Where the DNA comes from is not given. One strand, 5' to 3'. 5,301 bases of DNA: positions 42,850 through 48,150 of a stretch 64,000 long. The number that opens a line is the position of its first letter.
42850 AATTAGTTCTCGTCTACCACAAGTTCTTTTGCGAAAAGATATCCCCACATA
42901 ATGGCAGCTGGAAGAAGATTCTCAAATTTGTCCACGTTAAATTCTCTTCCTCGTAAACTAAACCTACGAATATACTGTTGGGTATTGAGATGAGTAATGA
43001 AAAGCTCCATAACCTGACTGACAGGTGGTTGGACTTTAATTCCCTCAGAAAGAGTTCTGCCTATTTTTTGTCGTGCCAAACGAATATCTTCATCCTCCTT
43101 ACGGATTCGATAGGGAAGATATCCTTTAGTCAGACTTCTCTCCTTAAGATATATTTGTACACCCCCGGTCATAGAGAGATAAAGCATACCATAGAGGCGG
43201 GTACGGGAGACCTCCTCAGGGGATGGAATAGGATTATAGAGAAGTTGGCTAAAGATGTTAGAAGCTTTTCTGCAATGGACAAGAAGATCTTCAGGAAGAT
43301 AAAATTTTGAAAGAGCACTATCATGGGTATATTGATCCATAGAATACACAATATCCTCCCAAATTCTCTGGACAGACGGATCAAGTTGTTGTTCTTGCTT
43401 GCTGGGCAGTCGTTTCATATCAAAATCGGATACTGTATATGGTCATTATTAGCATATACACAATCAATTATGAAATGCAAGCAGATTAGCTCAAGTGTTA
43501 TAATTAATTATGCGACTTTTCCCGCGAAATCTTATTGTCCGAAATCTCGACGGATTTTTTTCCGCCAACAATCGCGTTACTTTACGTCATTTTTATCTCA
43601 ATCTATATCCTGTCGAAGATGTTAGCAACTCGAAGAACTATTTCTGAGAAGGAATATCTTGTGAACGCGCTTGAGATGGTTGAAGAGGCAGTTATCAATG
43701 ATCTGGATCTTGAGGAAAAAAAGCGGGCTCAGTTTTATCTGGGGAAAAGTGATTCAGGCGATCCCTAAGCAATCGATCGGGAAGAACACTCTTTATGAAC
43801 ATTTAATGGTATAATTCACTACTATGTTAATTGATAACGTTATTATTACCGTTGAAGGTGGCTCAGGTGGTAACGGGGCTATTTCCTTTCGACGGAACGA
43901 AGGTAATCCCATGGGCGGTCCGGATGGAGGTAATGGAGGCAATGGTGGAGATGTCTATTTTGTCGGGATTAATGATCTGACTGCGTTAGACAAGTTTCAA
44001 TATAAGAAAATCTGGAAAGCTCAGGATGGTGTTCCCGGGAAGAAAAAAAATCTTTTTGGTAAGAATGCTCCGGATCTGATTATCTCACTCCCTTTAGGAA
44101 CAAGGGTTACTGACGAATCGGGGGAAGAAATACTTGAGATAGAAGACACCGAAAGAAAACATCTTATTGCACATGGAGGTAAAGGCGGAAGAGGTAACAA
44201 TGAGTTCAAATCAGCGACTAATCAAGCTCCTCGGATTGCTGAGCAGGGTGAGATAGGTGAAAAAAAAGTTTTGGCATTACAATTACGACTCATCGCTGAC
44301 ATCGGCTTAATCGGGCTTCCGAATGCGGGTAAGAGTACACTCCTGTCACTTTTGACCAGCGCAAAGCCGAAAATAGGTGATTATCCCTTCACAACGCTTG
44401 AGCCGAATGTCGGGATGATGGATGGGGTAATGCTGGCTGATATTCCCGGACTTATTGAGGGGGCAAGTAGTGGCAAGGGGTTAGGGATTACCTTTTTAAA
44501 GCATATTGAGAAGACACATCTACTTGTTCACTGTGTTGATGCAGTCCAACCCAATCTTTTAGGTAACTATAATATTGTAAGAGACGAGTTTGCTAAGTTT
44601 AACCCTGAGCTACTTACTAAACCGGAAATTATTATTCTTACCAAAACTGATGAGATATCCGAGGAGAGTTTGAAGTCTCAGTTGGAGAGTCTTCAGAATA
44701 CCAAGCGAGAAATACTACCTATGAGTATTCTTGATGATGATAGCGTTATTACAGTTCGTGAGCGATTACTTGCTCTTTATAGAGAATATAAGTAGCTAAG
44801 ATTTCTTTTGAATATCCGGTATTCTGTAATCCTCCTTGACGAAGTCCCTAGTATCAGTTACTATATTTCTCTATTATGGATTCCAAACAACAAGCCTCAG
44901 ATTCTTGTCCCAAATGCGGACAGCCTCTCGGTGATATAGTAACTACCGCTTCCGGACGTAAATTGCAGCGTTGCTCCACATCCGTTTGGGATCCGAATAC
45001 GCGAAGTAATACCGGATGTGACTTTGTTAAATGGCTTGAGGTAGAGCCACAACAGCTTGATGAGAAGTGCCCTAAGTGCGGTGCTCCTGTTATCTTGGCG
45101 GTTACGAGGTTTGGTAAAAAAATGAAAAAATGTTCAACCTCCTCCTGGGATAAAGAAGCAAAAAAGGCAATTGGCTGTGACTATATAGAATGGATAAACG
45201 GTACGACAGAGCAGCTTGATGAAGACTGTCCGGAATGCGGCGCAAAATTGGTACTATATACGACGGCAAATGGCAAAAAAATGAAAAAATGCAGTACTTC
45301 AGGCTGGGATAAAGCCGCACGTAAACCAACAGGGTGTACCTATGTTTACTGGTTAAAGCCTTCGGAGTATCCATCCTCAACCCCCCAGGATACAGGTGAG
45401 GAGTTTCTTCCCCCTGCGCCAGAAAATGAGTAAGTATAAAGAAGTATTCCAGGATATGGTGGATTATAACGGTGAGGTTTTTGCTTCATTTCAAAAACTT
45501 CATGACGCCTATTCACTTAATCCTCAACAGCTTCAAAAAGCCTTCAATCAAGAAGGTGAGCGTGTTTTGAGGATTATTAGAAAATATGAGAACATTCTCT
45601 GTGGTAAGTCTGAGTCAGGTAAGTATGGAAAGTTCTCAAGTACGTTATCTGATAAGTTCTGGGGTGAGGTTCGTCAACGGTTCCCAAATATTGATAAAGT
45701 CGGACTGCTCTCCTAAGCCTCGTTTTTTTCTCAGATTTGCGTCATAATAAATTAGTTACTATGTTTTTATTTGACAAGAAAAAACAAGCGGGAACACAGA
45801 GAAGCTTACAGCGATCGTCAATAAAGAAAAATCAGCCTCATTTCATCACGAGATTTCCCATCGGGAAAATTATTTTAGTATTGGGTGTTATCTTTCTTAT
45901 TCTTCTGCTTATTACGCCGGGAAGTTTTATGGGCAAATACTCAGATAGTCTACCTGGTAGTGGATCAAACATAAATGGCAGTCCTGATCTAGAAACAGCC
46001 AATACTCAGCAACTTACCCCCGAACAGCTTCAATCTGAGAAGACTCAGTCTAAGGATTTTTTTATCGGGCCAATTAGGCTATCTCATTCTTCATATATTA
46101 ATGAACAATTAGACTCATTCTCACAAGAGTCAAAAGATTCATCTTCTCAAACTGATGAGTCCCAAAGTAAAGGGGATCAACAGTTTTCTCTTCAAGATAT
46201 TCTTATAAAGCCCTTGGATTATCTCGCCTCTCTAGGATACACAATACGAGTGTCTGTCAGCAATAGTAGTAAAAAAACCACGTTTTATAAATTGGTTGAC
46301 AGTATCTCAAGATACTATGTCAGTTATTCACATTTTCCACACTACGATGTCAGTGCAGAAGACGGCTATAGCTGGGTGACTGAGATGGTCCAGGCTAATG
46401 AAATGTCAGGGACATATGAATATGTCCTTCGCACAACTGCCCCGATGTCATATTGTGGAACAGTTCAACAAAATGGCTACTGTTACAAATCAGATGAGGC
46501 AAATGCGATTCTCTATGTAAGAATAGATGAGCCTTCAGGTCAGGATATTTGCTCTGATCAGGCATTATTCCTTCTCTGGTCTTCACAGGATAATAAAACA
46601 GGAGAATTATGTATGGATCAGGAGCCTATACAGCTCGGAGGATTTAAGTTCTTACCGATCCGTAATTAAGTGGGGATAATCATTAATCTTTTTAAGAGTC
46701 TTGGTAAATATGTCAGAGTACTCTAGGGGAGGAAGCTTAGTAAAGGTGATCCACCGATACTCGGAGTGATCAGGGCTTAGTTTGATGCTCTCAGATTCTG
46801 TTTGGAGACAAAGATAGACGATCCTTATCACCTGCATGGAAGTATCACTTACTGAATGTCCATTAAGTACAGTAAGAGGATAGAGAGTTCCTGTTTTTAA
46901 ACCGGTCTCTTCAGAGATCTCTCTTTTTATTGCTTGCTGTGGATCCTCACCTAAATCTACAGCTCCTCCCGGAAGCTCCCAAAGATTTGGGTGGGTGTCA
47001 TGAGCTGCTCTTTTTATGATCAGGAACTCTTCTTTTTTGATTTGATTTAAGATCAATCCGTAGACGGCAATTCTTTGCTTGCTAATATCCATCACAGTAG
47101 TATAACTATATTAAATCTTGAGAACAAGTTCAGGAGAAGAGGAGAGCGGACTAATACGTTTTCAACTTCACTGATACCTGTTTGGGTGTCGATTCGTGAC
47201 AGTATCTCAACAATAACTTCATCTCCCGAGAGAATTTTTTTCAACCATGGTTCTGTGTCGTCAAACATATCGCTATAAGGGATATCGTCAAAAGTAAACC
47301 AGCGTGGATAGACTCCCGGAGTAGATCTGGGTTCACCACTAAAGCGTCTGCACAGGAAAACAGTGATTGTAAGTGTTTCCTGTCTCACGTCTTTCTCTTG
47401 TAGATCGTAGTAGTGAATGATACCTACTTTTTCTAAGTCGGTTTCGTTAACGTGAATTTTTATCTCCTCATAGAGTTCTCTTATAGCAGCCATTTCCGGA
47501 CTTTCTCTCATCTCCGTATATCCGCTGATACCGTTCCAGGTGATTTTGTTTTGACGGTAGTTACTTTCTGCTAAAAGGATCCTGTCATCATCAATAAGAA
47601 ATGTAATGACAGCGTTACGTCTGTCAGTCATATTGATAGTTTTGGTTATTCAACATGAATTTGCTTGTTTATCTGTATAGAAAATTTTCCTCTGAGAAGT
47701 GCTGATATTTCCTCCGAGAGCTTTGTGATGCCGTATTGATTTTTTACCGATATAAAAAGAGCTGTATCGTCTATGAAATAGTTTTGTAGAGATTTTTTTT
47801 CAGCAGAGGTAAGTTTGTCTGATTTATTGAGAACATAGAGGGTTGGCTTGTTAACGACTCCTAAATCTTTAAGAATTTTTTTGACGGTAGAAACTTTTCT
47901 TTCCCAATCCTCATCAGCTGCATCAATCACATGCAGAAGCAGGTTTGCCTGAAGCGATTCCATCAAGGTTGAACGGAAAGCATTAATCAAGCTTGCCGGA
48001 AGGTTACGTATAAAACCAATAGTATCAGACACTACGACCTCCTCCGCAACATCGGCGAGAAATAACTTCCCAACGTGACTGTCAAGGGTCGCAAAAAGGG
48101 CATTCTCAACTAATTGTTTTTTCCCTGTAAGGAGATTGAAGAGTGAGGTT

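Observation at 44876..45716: Stand-alone triple zinc-ribbon protein (topoisomerase-type zinc-finger-like repeats) translationally coupled to a small unknown ORF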

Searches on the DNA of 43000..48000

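Call 83: search_rna_families(source=window, start=43000, end=48000, threshold=evalue, max_evalue=1)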
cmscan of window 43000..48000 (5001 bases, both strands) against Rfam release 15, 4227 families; matches with E-value up to 1: 2.
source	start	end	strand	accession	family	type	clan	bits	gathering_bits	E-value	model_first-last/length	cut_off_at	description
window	47649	47709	+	RF00270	SNORD61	Gene; snRNA; snoRNA; CD-box;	CL00067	26.6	43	0.85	1-72/72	no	Small nucleolar RNA SNORD61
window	46274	46429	-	RF00372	sroH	Gene; sRNA;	-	16.8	80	0.81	1-161/161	no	sroH RNA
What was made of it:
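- Tried and rejected: No Rfam family in 43000-48000 (call 83).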

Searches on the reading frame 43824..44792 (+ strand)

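Call 5: search_protein_families(library=pfam, proteins=[window:43824-44792:+], max_evalue=1)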
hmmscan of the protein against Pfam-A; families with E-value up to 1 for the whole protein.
window:43824-44792:+ (323 aa): 9 families
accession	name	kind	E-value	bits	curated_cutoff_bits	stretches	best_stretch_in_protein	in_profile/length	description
PF01018.28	GTP1_OBG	-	4.2e-50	169.8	27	1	3-156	1-155/155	GTP1/OBG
PF01926.29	MMR_HSR1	-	7.9e-24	84.4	21.9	1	160-274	2-113/113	50S ribosome-binding GTPase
PF02421.24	FeoB_N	-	5e-10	39.5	27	1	160-292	3-132/156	Ferrous iron transport protein B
PF03193.22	RsgA_GTPase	-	0.099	12.9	30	0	269-315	57-104/174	RsgA GTPase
PF02492.25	cobW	-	0.099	12.7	20.7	1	232-291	116-169/180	CobW/HypB/UreG, nucleotide-binding domain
PF13238.12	AAA_18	-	0.12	13.2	29.4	1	160-180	1-21/128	AAA domain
PF00025.27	Arf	-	0.15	12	22.3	0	161-180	18-37/174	ADP-ribosylation factor family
PF00009.33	GTP_EFTU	-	0.2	11.7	26.5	0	158-184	4-30/188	Elongation factor Tu GTP binding domain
PF19993.5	DO-GTPase2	-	0.26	11.4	27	1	160-177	3-20/226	Double-GTPase 2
